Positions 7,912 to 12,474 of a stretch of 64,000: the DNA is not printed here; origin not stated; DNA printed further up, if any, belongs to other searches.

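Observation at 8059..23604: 15.5-kb single gene encoding a 5,181-aa T9SS cargo with an unusual domain mosaic and no recognisable catalytic domain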

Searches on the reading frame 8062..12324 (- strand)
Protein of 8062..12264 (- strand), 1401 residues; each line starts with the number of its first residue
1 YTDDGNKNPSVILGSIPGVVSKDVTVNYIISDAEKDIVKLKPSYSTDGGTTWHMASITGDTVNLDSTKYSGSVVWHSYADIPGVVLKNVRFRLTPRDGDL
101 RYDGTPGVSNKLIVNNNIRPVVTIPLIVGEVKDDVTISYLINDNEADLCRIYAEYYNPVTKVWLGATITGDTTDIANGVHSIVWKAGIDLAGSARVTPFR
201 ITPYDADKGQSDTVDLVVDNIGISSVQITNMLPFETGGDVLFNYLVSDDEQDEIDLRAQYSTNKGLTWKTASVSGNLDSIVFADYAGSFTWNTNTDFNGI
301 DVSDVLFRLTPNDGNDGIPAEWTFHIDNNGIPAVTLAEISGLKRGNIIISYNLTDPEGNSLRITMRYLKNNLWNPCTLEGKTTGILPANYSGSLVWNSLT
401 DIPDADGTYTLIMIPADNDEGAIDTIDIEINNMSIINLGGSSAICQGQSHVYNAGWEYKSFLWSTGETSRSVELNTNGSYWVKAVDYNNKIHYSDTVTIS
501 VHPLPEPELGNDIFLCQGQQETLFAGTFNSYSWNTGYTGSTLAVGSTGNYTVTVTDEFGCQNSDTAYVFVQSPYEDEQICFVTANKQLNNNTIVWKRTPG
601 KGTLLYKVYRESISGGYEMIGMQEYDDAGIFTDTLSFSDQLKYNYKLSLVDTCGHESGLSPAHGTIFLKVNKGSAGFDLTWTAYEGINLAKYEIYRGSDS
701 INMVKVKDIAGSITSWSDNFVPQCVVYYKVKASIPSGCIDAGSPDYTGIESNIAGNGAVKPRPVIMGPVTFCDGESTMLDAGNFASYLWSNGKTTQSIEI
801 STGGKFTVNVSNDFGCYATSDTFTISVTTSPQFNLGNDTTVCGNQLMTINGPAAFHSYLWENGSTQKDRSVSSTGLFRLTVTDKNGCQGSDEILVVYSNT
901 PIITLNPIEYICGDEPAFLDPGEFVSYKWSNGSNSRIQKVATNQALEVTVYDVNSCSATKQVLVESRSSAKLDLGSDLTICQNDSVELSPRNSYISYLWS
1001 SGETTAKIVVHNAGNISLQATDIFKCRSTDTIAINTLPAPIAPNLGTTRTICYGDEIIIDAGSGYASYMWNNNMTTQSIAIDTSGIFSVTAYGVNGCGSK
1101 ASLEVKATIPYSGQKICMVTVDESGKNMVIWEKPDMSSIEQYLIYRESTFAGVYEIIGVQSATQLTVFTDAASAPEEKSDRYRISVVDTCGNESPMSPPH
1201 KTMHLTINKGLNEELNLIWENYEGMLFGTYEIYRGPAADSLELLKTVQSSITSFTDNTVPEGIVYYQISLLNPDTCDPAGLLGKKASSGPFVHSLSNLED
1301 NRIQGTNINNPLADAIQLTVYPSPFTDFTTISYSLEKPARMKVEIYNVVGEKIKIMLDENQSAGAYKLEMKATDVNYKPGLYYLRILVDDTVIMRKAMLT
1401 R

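Call 21: find_related_loci(query=window:8395-12324:-, collection=genome_contigs, flank=10000)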
Query window:8395-12324:- (1310 aa) in genome_contigs; peptide patterns used: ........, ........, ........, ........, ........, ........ (x = any residue, [..] = any of these).
98 stretches matched a pattern; 6 encode a relative of the query (tblastn E <= 1e-3); 6 distinct loci.
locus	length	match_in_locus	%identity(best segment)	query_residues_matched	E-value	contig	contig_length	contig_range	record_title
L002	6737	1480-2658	35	412-1310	2e-51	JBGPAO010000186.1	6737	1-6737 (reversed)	MAG: Bacteroidia bacterium isolate OBJ_0618_130150_127 k141_5970716_length_6737_cov_12.0000, whole genome shotgun sequen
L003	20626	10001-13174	38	456-1310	3e-58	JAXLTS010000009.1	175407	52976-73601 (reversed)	MAG: Bacteroidales bacterium isolate STL-BAC10 C4.95.fa-9, whole genome shotgun sequence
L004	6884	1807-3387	31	437-1310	3e-47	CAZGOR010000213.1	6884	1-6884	MAG TPA_asm: uncultured Bacteroides sp. isolate binchicken_co116_246 genome assembly, contig: NODE_13238_length_6884_cov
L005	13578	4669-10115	30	477-1310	2e-51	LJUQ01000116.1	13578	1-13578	MAG: Bacteroides sp. SM23_62_1 WORSMTZ_10121, whole genome shotgun sequence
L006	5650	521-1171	44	572-1310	2e-38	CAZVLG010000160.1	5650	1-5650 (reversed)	MAG TPA_asm: uncultured Bacteroides sp. isolate SRP185410_co1_464 genome assembly, contig: k141_714029, whole genome sho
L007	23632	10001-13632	37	507-1310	9e-34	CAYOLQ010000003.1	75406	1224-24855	MAG TPA_asm: uncultured Chitinophaga sp. isolate SRP272421_co2_74 genome assembly, contig: NODE_442_length_75406_cov_5.7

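Call 25: search_protein_families(library=pfam, proteins=[L003:7067-11317:+, L003:11354-13699:+, L005:2503-6531:+, L005:6927-12029:+, L007:7970-11176:+, L007:11255-12907:+, L007:12964-13941:+], max_evalue=0.001)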
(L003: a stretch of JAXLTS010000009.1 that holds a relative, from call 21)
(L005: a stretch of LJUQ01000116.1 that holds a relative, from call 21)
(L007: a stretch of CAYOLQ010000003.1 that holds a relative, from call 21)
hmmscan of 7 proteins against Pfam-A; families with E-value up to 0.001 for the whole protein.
L003:7067-11317:+ (1416 aa): 5 families
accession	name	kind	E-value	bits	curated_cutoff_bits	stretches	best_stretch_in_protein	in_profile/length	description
PF19081.6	Ig_7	-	1.8e-18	67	27.3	1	827-900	9-82/84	Ig-like domain CHU_C associated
PF19408.5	PKD_6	-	1.2e-15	58.1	25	1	732-807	2-78/82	PKD-like domain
PF18962.6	Por_Secre_tail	-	6.5e-12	46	27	1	1343-1406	1-65/75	Secretion system C-terminal sorting domain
PF13927.12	Ig_3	-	7e-09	36.5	30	1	906-971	4-77/78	Immunoglobulin domain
PF07679.22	I-set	-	8e-05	23.1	23.7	1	907-988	4-90/90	Immunoglobulin I-set domain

L003:11354-13699:+ (781 aa): 2 families
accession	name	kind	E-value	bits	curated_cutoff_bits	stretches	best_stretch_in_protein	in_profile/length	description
PF07494.17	Reg_prop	-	1.2e-13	49.9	20.4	0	81-102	1-22/24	Two component regulator propeller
PF18962.6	Por_Secre_tail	-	2.4e-10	41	27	1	706-773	1-68/75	Secretion system C-terminal sorting domain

L005:2503-6531:+ (1342 aa): 10 families
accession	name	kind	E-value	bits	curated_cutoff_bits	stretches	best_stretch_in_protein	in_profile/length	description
PF13927.12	Ig_3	-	7.5e-22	78.1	30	2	338-406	1-78/78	Immunoglobulin domain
PF14870.12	PSII_BNR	-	4.3e-19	69.3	27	3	659-733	21-98/303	Photosynthesis system II assembly factor YCF48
PF07679.22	I-set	-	2.4e-17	63.2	23.7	2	339-420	1-90/90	Immunoglobulin I-set domain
PF13895.12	Ig_2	-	8.1e-15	55.3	27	2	339-420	2-79/79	Immunoglobulin domain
PF00047.31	ig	-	3.6e-07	30.8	21.8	1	348-411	3-77/81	Immunoglobulin domain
PF18962.6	Por_Secre_tail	-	1.9e-05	25.3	27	0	1261-1338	1-73/75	Secretion system C-terminal sorting domain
PF07686.23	V-set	-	9.2e-05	23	26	0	384-420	72-108/109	Immunoglobulin V-set domain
PF19081.6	Ig_7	-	0.00021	21.9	27.3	0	173-241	14-82/84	Ig-like domain CHU_C associated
PF16681.11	Ig_5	-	0.0005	20.9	27.3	0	354-407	8-60/82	Ig-like domain on T-cell surface glycoprotein CD3 epsilon chain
PF16680.11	Ig_4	-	0.00071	20.5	30.1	0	370-406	15-51/71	T-cell surface glycoprotein CD3 delta chain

L005:6927-12029:+ (1700 aa): 10 families
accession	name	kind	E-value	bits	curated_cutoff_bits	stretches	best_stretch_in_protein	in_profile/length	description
PF14870.12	PSII_BNR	-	2e-30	106.6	27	4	795-875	15-95/303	Photosynthesis system II assembly factor YCF48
PF13927.12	Ig_3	-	1.4e-12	48.3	30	1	518-586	1-78/78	Immunoglobulin domain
PF18911.6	PKD_4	-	5.2e-11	42.9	27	1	1324-1401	7-85/85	PKD domain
PF18962.6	Por_Secre_tail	-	5.5e-08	33.4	27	1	1619-1697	1-74/75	Secretion system C-terminal sorting domain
PF19408.5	PKD_6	-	2.8e-07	31.2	25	0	1235-1312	3-78/82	PKD-like domain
PF15902.12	Sortilin-Vps10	-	3.2e-07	30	33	0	776-882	2-108/446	Sortilin, neurotensin receptor 3,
PF07679.22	I-set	-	8.8e-07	29.3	23.7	1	519-602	1-90/90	Immunoglobulin I-set domain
PF13895.12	Ig_2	-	2.5e-06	28.1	27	1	518-589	1-70/79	Immunoglobulin domain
PF00801.26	PKD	-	8e-05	23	23.5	0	1335-1397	15-77/80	PKD domain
PF22352.2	K319L-like_PKD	-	0.0008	19.8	27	0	1038-1063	59-84/84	K319L-like, PKD domain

L007:7970-11176:+ (1068 aa): 5 families
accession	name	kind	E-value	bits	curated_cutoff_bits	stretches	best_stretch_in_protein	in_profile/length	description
PF07494.17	Reg_prop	-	1.3e-23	80.5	20.4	0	249-267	6-24/24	Two component regulator propeller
PF18962.6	Por_Secre_tail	-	7.4e-09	36.2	27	1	995-1059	1-66/75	Secretion system C-terminal sorting domain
PF18911.6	PKD_4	-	1.8e-07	31.5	27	1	620-692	3-76/85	PKD domain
PF08450.18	SGL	-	1.5e-06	28.5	26.3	0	438-538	4-110/246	SMP-30/Gluconolactonase/LRE-like region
PF00801.26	PKD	-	2e-05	24.9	23.5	1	633-687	13-68/80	PKD domain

L007:11255-12907:+ (550 aa): 2 families
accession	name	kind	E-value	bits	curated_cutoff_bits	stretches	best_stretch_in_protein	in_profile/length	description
PF09603.15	Fib_succ_major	-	9.4e-40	137.3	33.9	1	369-549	1-187/187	Fibrobacter succinogenes major domain (Fib_succ_major)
PF22352.2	K319L-like_PKD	-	2.4e-09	37.5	27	1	275-349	1-82/84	K319L-like, PKD domain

L007:12964-13941:+ (325 aa): 1 family
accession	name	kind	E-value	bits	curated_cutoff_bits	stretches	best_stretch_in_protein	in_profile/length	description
PF18962.6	Por_Secre_tail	-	4.5e-08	33.7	27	1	252-316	1-66/75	Secretion system C-terminal sorting domain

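Call 28: search_solved_structures(query=window:8062-12264:-, max_evalue=0.01)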
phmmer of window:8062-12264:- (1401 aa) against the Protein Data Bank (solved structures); distinct sequences matched with E-value up to 0.01: 0.
